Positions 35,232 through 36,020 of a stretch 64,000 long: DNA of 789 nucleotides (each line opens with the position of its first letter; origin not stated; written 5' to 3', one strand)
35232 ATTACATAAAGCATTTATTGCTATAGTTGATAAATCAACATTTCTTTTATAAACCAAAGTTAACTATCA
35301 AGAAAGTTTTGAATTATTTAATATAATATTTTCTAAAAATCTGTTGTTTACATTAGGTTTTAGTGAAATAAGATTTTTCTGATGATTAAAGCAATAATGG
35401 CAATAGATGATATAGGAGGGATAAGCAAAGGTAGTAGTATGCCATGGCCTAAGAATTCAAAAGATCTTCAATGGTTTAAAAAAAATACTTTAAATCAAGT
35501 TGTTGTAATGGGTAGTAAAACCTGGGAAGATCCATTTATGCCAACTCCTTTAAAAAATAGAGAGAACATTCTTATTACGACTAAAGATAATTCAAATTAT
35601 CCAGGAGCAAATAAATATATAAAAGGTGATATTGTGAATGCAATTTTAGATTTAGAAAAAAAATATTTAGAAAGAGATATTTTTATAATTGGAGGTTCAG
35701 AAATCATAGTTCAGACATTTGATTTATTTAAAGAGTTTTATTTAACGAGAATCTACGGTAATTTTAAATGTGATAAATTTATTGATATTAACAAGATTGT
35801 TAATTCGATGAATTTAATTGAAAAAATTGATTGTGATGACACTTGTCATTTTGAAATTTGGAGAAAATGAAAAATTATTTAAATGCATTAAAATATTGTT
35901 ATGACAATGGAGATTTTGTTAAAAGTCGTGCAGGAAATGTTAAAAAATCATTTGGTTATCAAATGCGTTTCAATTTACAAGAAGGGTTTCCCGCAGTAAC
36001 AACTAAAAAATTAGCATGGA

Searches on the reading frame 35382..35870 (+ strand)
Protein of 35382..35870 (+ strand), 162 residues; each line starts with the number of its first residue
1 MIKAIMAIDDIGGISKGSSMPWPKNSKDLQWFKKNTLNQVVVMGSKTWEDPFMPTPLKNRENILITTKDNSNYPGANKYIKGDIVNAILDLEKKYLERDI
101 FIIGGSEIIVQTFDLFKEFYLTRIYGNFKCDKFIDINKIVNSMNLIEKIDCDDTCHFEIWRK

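Call 7: search_protein_families(library=pfam, proteins=[window:35382-35870:+], max_evalue=0.01)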
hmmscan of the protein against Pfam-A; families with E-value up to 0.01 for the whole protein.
window:35382-35870:+ (162 aa): 1 family
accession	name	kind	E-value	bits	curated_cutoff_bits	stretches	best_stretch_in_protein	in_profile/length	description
PF00186.24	DHFR_1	-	2.3e-26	92.9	25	1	1-134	1-126/159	Dihydrofolate reductase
